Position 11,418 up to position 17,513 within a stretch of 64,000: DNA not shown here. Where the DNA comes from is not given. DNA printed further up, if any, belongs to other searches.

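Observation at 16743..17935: RHS-2 carries an unrecognised roughly 200-aa toxin tip, translationally coupled to a secreted NTF2-like protein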

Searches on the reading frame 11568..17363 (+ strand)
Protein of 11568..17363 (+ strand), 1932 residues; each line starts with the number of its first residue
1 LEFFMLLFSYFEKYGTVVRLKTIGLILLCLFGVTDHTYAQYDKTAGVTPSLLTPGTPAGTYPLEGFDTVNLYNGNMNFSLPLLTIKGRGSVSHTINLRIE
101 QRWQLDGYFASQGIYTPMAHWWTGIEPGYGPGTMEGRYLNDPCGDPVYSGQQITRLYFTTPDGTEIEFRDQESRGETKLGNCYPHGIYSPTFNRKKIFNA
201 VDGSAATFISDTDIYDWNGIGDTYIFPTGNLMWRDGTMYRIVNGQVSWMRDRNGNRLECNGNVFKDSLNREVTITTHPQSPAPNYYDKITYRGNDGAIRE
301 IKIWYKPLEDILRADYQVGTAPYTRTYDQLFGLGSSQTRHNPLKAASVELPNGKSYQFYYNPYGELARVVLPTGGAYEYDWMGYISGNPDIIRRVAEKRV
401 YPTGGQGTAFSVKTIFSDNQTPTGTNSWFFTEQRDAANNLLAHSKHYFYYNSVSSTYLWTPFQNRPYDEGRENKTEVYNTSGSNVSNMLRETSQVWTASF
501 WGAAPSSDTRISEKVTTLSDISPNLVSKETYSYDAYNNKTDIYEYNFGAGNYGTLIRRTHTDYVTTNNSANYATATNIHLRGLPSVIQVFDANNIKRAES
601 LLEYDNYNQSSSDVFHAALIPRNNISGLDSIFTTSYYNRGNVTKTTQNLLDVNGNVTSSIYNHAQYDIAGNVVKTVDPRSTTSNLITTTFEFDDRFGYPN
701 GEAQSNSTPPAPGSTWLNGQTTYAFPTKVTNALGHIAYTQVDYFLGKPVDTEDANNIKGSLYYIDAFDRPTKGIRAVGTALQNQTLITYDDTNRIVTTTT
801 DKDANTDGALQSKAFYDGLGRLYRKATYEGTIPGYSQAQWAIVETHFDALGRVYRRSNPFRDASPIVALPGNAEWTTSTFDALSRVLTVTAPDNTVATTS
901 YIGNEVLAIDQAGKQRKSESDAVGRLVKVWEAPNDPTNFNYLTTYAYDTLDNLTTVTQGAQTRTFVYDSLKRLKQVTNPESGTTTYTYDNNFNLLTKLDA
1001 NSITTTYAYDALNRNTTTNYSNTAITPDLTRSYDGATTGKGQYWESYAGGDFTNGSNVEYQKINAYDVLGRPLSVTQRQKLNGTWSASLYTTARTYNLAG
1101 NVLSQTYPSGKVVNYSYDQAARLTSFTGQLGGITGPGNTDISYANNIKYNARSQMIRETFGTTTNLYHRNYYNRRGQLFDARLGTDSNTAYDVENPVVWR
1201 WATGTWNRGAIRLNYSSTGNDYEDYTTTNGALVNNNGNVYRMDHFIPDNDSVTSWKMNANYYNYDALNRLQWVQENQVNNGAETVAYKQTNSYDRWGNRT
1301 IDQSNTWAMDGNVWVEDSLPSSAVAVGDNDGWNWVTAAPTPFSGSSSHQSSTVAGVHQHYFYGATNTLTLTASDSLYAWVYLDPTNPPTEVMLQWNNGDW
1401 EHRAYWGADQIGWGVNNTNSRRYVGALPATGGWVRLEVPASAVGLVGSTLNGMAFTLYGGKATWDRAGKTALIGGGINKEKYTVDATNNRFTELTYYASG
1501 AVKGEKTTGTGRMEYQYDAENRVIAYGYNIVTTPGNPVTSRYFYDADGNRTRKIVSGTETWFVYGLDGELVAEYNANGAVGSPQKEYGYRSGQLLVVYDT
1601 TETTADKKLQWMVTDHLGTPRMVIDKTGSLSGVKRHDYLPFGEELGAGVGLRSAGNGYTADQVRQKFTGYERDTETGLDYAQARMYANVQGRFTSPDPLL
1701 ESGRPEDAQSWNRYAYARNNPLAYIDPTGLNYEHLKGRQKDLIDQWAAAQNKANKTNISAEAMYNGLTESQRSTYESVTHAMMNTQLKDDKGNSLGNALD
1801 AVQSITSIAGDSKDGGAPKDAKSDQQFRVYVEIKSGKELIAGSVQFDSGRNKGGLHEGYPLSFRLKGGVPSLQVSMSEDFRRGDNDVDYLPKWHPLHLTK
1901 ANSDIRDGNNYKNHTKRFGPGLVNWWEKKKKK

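Call 3: search_protein_families(library=pfam, proteins=[window:11568-17363:+], max_evalue=1)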
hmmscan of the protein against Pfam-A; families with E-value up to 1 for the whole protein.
window:11568-17363:+ (1932 aa): 2 families
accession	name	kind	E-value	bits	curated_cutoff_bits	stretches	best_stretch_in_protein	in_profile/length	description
PF05593.20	RHS_repeat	-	8.4e-20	71.1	22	4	967-996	1-29/38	RHS Repeat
PF03527.20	RHS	-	0.012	15.8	27.9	1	1613-1629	5-21/38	RHS protein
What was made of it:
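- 11580..17366 (+): RHS-2: a Sec-type signal peptide (11580-11684), then the YD-repeat shell, RHS-associated core and C-terminal tip. RHS_repeat E 8.4e-20 (call 3).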

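Call 5: search_protein_families(library=ncbifam, proteins=[window:11568-17363:+], max_evalue=1)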
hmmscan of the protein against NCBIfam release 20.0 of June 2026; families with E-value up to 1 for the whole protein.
window:11568-17363:+ (1932 aa): 3 families
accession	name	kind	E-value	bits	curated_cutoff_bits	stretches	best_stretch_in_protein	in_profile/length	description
TIGR03696.1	Rhs_assc_core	domain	1.3e-18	67.3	32.5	1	1654-1730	12-76/76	RHS repeat-associated core domain-containing protein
NF041261.1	RHS_core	equivalog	4.2e-12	44.7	2000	2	1601-1730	1149-1261/1261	RHS element core protein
TIGR01643.1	YD_repeat_2x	repeat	3.7e-10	39.9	15.8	3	947-987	1-42/42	YD repeat-containing protein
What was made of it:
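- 11580..17366 (+): TIGR01643 and TIGR03696 hits (call 5).
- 16638..16757 (+): End of the RHS-associated core (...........YIDPTGL), with the DPTGL autoproteolysis-type motif at 16743-16757. TIGR03696 covers residues 1654-1730 (call 5).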
